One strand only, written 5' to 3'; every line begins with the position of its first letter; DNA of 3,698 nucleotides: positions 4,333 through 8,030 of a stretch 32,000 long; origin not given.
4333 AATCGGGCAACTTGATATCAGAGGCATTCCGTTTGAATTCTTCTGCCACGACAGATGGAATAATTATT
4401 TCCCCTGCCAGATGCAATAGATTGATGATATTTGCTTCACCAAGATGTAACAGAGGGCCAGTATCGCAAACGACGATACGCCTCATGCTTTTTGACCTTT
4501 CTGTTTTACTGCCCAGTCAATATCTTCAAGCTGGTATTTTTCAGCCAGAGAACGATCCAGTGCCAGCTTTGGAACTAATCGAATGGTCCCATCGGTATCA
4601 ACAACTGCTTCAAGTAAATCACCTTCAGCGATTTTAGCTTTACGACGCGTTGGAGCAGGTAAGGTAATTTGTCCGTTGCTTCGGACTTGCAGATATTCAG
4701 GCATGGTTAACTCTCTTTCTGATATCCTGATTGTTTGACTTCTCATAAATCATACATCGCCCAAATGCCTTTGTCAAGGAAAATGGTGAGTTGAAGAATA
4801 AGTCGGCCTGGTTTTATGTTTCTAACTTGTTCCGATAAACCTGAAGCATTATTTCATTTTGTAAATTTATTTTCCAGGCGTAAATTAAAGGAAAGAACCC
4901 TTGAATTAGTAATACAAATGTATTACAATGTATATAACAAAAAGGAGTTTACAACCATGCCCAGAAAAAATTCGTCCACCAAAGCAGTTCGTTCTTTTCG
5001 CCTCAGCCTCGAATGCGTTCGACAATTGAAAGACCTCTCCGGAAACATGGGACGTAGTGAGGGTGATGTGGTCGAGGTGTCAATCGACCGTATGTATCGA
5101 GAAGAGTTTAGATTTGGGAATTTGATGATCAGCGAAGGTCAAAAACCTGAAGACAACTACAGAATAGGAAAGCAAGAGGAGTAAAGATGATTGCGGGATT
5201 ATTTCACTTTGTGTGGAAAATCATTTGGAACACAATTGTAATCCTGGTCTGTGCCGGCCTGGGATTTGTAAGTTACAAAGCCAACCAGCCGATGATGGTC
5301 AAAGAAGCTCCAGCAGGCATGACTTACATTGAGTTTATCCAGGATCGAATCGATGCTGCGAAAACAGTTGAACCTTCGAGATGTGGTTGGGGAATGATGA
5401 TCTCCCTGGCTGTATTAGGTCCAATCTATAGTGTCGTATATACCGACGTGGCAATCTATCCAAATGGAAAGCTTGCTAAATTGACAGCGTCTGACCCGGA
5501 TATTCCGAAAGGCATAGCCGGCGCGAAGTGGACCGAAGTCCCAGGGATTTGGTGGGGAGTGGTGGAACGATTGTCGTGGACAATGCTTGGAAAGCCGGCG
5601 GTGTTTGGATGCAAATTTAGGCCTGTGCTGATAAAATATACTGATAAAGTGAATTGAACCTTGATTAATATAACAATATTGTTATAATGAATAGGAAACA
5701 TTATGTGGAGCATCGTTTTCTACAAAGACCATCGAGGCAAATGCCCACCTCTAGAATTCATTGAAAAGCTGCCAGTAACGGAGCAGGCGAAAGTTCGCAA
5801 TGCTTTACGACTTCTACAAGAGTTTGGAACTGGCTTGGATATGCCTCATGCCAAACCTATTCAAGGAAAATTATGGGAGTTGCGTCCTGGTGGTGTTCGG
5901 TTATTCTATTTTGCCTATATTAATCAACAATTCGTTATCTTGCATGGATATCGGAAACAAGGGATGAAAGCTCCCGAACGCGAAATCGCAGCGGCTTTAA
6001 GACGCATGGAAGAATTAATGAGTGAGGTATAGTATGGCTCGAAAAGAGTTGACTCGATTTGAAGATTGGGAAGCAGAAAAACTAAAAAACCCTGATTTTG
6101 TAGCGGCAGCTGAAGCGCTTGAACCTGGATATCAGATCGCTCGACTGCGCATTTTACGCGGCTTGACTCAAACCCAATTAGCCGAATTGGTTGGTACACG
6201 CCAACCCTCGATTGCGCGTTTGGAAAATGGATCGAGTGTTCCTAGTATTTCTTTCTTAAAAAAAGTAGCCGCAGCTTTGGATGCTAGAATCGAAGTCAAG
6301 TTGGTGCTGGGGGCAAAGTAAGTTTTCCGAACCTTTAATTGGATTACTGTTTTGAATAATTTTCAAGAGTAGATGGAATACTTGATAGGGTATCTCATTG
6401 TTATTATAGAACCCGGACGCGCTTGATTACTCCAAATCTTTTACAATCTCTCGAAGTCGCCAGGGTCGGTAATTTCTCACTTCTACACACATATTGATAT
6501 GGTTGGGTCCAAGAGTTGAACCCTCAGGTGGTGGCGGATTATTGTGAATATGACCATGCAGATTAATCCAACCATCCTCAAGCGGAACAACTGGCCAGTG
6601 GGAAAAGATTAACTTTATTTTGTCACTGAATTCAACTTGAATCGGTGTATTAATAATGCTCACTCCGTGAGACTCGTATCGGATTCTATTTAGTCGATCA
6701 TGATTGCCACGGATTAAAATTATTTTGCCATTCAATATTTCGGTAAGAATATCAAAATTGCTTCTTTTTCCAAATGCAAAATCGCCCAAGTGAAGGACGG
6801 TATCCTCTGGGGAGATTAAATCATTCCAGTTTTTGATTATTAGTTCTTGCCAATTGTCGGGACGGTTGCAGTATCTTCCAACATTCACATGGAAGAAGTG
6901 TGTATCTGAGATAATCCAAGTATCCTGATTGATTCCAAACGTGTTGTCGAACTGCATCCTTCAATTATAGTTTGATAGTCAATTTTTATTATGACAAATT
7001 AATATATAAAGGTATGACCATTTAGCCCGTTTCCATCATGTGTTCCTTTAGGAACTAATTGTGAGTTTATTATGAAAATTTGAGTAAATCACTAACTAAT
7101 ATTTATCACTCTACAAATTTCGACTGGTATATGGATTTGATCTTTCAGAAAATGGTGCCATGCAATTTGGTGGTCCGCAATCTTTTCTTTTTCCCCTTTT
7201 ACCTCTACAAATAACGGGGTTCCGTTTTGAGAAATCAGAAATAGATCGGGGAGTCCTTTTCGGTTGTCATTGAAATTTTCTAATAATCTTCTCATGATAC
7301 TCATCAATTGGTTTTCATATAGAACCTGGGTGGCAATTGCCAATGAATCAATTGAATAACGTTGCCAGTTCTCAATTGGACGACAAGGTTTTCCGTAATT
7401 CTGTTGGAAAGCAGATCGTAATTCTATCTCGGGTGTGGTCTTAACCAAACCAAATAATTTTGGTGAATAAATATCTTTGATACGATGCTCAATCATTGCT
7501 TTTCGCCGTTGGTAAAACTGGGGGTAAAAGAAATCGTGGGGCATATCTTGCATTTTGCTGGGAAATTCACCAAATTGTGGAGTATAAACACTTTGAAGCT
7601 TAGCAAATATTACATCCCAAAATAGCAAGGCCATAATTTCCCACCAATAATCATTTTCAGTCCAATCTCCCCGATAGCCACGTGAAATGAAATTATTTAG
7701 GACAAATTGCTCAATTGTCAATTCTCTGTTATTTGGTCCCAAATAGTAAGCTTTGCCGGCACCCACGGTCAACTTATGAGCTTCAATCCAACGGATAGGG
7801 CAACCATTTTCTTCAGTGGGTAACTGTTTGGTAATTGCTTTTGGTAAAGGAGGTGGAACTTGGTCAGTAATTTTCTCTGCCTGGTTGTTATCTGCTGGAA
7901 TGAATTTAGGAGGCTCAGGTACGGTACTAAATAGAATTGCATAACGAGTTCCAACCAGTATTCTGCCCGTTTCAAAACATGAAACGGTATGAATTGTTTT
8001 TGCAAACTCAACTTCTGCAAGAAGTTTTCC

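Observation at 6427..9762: TPR protein, TPR/beta-propeller/FAN1-like nuclease and phosphoesterase directly downstream of the pAgo pair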

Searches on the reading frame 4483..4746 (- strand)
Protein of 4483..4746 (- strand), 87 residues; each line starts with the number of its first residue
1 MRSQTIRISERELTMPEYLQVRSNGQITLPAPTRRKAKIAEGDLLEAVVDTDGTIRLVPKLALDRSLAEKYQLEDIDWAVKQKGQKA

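Call 42: search_protein_families(library=pfam, proteins=[window:4483-4746:-], max_evalue=0.001)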
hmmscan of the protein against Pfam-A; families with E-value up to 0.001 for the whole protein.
window:4483-4746:- (87 aa): 1 family
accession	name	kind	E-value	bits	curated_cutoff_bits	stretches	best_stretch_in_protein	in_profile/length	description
PF04014.23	MazE_antitoxin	-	2.8e-10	40.4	24.7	1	20-60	3-43/48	Antidote-toxin recognition MazE, bacterial antitoxin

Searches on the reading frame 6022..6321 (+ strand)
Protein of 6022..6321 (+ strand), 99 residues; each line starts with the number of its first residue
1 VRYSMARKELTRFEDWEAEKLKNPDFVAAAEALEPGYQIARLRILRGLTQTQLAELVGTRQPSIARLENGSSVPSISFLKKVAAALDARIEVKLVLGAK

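Call 42: search_protein_families(library=pfam, proteins=[window:6022-6321:+], max_evalue=0.001)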
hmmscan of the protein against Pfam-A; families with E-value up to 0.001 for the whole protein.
window:6022-6321:+ (99 aa): 5 families
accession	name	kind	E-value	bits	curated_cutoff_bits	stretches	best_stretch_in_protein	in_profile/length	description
PF01381.28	HTH_3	-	1.7e-14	54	23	1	39-88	1-50/55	Helix-turn-helix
PF13560.12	HTH_31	-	1.7e-10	41.5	27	1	38-88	5-56/64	Helix-turn-helix domain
PF12844.13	HTH_19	-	7.8e-09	35.8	30.2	1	36-87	1-52/64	Helix-turn-helix domain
PF13744.12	HTH_37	-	2.2e-06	27.8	27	1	34-93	18-78/80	Helix-turn-helix domain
PF13443.12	HTH_26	-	4.9e-05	23.9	22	1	39-91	2-55/63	Cro/C1-type HTH DNA-binding domain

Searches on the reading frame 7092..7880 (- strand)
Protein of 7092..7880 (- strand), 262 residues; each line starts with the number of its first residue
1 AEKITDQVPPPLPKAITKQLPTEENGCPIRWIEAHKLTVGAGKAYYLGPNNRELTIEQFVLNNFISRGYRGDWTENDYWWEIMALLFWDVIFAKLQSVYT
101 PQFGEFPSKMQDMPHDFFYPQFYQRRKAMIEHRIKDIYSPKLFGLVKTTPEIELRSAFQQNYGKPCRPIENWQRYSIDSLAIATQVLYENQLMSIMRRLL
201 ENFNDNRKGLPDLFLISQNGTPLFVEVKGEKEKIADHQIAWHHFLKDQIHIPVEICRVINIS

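Call 34: search_solved_structures(query=window:7092-7880:-, max_evalue=0.01, show_alignments=3)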
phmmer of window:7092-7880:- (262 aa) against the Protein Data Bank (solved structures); distinct sequences matched with E-value up to 0.01: 13.
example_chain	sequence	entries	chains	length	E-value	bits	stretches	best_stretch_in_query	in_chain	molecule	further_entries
4r89_A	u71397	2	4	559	1.2e-09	41.3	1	60-258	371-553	Uncharacterized protein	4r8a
5y7g_A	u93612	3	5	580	1.3e-09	41.2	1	60-258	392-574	Fanconi-associated nuclease 1 homolog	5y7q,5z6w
8s5a_A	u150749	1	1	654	1.4e-08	37.9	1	22-261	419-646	Fanconi-associated nuclease 1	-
9cl7_E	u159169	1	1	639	5e-08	36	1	26-261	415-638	Fanconi-associated nuclease 1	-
4ri8_A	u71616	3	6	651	5e-08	36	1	26-261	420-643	Fanconi-associated nuclease 1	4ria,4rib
4ri9_A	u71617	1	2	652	5e-08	36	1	26-261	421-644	Fanconi-associated nuclease 1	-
9cma_A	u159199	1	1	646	5e-08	36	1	26-261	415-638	Fanconi-associated nuclease 1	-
4ry3_A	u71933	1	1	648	5.1e-08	36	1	26-261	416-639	Fanconi-associated nuclease 1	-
4ric_A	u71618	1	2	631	6.4e-08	35.7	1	26-260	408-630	Fanconi-associated nuclease 1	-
4rid_A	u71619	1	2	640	6.6e-08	35.6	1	26-260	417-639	Fanconi-associated nuclease 1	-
9gy0_A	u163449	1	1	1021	1.3e-07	34.7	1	26-261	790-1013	Fanconi-associated nuclease 1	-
9eo1_A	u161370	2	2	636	1.4e-07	34.6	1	26-259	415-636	Fanconi-associated nuclease 1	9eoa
4rea_B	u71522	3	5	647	6.4e-07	32.4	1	26-261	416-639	Fanconi-associated nuclease 1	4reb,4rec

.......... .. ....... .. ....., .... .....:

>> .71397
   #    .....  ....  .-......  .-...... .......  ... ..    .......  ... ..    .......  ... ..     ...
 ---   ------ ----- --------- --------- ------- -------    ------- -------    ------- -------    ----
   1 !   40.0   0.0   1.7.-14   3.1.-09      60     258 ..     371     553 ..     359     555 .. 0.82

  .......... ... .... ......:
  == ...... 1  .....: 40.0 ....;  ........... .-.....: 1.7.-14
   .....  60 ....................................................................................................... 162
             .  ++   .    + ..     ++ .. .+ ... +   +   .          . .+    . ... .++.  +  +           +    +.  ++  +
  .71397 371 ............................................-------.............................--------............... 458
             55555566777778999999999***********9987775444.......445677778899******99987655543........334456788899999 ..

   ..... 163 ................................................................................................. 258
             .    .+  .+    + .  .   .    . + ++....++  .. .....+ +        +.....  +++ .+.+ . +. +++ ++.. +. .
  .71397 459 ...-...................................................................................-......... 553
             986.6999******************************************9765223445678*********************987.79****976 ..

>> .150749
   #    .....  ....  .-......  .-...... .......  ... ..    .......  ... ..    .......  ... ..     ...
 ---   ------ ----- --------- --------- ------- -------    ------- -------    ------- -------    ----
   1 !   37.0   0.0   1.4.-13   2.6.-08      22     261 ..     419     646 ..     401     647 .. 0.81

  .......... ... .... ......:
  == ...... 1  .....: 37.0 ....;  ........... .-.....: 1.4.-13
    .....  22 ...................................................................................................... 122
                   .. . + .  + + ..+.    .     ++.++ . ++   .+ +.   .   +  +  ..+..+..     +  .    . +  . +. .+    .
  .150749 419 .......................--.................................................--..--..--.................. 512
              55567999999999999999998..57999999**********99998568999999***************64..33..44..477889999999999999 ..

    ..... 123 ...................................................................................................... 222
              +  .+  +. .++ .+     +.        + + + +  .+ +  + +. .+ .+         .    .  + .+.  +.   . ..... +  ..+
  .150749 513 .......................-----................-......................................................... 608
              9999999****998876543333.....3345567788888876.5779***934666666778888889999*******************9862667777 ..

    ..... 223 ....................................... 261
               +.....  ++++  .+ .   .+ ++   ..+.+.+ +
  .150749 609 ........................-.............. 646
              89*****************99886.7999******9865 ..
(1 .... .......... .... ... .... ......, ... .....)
